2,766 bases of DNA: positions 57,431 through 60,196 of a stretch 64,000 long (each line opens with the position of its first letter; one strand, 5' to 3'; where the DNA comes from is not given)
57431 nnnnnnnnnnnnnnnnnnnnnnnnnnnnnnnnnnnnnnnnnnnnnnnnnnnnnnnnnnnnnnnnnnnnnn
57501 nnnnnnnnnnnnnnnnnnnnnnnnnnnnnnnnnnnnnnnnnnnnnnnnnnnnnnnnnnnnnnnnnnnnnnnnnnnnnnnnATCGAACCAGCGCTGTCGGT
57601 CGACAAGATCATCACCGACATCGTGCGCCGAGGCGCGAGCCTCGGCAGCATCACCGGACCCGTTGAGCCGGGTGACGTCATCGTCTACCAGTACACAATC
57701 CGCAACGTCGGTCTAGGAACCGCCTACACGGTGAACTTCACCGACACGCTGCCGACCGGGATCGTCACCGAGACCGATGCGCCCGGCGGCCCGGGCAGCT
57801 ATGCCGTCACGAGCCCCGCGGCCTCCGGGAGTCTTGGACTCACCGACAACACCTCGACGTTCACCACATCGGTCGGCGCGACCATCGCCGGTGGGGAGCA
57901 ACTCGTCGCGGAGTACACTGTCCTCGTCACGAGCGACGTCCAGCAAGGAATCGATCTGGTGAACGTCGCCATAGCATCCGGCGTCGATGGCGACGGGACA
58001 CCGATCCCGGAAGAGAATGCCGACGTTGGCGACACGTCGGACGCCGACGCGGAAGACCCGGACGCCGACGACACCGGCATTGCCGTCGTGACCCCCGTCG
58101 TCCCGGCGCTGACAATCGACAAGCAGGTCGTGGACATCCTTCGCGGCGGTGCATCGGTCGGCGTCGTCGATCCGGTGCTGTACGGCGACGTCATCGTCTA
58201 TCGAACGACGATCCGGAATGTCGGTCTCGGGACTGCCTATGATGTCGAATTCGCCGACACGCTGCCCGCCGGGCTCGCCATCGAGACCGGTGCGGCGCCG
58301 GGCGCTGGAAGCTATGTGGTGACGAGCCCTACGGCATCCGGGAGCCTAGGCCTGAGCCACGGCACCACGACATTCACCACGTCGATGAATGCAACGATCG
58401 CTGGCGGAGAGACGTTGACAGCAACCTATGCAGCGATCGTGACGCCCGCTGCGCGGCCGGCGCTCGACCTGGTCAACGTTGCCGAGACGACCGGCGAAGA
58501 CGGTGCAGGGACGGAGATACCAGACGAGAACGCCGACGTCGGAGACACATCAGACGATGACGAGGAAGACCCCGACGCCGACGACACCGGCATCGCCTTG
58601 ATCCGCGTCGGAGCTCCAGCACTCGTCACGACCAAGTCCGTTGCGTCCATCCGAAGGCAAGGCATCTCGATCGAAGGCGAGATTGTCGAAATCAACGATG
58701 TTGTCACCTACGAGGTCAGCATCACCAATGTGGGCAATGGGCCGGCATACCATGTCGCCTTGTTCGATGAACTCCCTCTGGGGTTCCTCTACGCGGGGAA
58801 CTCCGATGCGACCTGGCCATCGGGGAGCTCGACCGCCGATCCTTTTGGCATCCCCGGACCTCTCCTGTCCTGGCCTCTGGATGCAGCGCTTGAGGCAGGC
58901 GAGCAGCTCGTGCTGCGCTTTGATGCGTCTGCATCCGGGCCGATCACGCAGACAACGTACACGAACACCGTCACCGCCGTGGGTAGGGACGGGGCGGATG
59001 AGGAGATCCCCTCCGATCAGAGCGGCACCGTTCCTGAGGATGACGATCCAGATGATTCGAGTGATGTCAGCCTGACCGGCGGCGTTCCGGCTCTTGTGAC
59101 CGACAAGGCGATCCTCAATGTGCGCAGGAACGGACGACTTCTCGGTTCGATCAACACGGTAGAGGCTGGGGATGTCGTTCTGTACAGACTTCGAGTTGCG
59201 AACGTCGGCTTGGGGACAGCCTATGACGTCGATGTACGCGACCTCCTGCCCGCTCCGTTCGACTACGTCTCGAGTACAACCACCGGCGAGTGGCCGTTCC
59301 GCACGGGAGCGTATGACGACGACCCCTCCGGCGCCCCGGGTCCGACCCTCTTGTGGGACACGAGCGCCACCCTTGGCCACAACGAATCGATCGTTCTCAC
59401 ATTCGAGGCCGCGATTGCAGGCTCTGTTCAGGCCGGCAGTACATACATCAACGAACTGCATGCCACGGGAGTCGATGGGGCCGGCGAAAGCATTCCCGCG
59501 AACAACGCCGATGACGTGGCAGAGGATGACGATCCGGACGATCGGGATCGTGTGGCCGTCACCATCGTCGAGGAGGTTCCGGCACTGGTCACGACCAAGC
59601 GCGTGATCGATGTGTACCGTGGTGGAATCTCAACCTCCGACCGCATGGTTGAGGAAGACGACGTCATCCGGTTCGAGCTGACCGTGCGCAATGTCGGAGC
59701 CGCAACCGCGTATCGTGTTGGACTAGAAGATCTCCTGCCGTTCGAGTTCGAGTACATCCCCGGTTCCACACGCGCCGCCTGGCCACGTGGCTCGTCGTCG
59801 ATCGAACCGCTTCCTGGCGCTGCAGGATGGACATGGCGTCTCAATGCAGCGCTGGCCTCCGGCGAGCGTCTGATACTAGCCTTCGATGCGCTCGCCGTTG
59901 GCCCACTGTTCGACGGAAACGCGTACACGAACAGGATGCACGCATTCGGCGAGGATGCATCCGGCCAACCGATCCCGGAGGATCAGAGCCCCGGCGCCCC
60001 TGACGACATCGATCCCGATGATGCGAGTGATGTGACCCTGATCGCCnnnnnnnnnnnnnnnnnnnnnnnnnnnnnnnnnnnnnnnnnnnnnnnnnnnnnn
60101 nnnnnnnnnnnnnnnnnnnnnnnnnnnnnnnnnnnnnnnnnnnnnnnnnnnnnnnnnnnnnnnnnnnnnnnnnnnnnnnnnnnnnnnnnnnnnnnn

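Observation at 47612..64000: Unlisted giant gene: at least 5,463 codons open from GTG 47612 to the window edge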

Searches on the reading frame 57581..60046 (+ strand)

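Call 37: search_protein_families(library=ncbifam, proteins=[window:57581-60046:+], max_evalue=0.01)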
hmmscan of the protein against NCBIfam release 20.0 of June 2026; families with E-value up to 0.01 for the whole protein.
window:57581-60046:+ (822 aa): 2 families
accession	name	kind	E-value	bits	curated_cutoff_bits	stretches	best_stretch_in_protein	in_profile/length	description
TIGR01451.2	B_ant_repeat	repeat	1.2e-38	130.8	24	5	199-233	8-42/53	DUF11 type repeat protein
TIGR04226.1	RrgB_K2N_iso_D2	domain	1.2e-14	55.2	30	1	178-300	4-117/123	isopeptide-forming domain-containing fimbrial protein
